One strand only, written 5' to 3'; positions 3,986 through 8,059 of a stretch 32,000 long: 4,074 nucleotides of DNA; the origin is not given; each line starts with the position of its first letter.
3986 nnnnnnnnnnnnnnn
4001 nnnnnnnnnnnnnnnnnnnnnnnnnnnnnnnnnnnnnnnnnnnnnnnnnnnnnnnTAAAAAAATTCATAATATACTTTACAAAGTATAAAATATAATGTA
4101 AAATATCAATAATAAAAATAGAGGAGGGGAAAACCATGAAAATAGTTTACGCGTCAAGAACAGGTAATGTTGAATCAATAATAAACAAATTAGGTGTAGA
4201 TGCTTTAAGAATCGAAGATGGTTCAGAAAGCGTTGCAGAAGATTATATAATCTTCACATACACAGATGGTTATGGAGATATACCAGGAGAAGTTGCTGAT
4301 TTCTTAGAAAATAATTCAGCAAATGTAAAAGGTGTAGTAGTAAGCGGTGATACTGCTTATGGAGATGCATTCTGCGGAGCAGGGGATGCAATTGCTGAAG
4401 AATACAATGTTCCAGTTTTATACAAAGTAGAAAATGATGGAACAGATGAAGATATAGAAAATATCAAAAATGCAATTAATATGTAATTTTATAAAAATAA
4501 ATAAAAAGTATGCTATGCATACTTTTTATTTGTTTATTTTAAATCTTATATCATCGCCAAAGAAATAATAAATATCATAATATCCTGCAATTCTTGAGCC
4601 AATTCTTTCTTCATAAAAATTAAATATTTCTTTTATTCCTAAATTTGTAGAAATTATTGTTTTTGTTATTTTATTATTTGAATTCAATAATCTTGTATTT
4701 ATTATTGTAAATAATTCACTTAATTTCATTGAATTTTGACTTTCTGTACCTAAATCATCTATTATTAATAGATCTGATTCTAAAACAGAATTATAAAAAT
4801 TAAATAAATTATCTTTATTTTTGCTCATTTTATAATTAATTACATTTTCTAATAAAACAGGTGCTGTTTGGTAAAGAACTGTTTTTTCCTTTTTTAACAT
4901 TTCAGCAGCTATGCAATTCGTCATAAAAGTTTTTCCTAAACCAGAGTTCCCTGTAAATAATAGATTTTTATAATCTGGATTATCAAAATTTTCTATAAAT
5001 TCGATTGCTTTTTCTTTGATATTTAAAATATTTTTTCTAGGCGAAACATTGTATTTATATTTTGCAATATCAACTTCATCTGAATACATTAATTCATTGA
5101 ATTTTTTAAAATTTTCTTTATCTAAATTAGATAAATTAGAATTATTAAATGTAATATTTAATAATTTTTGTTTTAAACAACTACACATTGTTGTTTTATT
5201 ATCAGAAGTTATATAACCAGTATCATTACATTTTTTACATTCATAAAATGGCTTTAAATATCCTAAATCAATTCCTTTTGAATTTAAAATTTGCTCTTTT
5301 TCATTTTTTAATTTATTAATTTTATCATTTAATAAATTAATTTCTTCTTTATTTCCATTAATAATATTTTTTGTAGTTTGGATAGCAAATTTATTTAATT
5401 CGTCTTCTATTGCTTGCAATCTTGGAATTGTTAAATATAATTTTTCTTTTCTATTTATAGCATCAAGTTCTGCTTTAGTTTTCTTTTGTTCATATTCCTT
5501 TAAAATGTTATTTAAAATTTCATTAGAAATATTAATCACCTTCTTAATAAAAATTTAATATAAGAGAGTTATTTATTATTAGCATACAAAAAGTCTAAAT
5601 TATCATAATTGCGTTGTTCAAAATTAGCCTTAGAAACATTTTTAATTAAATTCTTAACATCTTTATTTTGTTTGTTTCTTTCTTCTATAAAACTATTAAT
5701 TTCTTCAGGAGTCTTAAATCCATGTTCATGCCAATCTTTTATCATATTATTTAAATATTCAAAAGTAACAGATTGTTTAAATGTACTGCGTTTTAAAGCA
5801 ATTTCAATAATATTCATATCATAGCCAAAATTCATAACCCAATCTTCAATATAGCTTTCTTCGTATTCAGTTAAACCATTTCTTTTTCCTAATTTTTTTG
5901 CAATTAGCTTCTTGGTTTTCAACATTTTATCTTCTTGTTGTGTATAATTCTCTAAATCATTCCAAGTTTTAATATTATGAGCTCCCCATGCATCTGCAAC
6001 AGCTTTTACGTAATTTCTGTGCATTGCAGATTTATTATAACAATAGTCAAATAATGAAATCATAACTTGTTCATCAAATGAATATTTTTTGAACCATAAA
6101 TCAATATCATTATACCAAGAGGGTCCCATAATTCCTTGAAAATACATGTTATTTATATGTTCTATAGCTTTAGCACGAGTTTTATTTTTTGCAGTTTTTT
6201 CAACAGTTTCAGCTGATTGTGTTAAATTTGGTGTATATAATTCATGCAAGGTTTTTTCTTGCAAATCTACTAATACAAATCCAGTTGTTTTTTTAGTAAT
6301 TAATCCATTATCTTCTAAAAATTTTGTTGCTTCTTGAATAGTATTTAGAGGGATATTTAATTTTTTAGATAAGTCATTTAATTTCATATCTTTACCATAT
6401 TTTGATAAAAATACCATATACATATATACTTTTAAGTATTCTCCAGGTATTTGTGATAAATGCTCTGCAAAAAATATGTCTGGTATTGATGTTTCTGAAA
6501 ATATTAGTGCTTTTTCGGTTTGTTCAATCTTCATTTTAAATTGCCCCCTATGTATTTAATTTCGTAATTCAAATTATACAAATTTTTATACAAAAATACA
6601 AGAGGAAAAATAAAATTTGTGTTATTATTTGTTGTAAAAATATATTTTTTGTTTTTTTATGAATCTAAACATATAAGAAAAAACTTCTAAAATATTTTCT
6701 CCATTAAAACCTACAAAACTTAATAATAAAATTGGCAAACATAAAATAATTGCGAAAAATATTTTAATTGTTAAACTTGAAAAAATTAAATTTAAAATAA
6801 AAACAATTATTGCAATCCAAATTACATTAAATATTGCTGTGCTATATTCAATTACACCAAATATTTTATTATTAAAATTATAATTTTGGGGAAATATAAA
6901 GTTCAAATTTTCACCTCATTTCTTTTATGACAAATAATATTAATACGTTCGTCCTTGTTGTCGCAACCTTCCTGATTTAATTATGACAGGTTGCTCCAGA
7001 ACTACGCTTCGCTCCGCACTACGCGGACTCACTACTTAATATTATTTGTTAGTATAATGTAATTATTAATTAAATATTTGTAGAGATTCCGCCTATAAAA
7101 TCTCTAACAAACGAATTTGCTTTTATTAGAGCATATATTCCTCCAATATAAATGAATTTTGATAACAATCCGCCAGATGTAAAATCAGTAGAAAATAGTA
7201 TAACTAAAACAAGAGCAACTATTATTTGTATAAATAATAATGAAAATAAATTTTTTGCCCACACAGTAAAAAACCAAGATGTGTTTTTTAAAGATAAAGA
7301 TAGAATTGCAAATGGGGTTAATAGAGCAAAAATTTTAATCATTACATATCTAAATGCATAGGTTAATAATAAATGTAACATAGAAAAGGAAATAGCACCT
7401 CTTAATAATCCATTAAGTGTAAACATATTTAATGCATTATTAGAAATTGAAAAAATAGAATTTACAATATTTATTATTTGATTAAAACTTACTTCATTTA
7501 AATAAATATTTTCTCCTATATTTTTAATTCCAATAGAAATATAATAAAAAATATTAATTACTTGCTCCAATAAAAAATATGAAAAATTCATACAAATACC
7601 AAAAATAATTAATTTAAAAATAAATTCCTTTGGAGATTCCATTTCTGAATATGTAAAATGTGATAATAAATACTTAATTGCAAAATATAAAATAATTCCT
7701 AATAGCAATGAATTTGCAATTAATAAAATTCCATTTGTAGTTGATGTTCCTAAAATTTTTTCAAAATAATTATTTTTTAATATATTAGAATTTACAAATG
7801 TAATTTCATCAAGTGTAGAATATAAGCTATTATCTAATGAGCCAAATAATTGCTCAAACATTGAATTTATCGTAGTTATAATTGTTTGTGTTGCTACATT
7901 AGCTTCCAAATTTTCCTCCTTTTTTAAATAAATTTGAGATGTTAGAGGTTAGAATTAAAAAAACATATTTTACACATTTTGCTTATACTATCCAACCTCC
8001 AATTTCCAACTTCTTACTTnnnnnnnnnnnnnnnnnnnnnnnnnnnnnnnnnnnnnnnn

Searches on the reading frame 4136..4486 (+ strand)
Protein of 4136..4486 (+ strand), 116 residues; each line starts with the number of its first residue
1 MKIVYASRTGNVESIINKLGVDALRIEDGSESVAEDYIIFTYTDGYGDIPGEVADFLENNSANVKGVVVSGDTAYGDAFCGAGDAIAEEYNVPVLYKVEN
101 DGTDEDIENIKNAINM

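Call 11: search_protein_families(library=pfam, proteins=[window:4136-4486:+], max_evalue=0.001)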
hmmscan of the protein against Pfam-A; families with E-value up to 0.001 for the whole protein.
window:4136-4486:+ (116 aa): 2 families
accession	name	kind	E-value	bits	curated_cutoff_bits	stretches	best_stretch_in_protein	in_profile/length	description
PF07972.16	Flavodoxin_NdrI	-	2.2e-27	96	27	1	3-111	1-119/120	NrdI Flavodoxin like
PF00258.30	Flavodoxin_1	-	4.1e-05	24.2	25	1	3-88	1-111/143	Flavodoxin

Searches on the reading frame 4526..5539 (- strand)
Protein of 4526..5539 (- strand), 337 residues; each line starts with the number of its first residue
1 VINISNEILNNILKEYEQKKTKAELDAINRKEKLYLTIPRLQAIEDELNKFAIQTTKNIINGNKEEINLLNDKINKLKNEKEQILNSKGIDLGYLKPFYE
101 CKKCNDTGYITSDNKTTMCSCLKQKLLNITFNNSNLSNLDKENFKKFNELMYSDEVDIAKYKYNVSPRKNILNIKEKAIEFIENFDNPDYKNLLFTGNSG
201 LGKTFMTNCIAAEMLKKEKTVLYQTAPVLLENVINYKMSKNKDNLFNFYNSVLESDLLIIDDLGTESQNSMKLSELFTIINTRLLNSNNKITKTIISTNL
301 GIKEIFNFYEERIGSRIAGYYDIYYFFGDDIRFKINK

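Call 11: search_protein_families(library=pfam, proteins=[window:4526-5539:-], max_evalue=0.001)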
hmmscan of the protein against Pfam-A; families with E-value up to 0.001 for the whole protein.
window:4526-5539:- (337 aa): 4 families
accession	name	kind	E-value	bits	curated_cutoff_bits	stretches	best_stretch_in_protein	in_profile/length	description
PF01695.23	IstB_IS21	-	3.8e-11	43.4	24.1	1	156-301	62-195/238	IstB-like ATP binding protein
PF00308.24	Bac_DnaA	-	5e-11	43.5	23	1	184-316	28-154/162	Bacterial DnaA ATPAse domain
PF00910.28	RNA_helicase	-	7.8e-05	23.5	21.5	1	194-285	2-80/105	RNA helicase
PF20720.3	nSTAND3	-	0.00058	20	27.2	1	190-237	17-64/155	Novel STAND NTPase 3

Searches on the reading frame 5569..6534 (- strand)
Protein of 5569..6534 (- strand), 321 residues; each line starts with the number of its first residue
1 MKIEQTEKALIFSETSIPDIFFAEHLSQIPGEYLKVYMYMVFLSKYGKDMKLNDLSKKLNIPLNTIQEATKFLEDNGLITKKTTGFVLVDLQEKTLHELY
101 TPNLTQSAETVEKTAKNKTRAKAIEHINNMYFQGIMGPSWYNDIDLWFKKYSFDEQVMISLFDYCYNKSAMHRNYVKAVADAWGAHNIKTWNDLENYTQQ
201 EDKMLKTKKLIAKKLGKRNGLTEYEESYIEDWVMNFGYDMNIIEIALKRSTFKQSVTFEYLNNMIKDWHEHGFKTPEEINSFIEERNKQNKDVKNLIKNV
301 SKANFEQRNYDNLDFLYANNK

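Call 11: search_protein_families(library=pfam, proteins=[window:5569-6534:-], max_evalue=0.001)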
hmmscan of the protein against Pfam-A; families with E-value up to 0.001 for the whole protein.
window:5569-6534:- (321 aa): 4 families
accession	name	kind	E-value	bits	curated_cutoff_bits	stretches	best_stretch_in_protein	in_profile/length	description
PF07261.16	DnaB_2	-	1.4e-23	82.8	22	2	130-197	6-73/74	Replication initiation and membrane attachment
PF14502.12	HTH_41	-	0.00028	20.7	25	1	52-80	9-37/48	Helix-turn-helix domain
PF13412.12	HTH_24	-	0.00064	19.7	21.9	0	52-80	20-48/48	Winged helix-turn-helix DNA-binding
PF01978.25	TrmB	-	0.00066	19.9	25.6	0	35-82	12-55/68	Sugar-specific transcriptional regulator TrmB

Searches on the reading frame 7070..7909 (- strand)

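Call 11: search_protein_families(library=pfam, proteins=[window:7070-7909:-], max_evalue=0.001)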
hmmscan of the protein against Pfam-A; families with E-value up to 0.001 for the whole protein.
window:7070-7909:- (279 aa): 1 family
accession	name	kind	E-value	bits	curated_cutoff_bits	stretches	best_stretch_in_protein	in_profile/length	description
PF04610.19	TrbL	-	0.00081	19.6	25.9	0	75-239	7-177/215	TrbL/VirB6 plasmid conjugal transfer protein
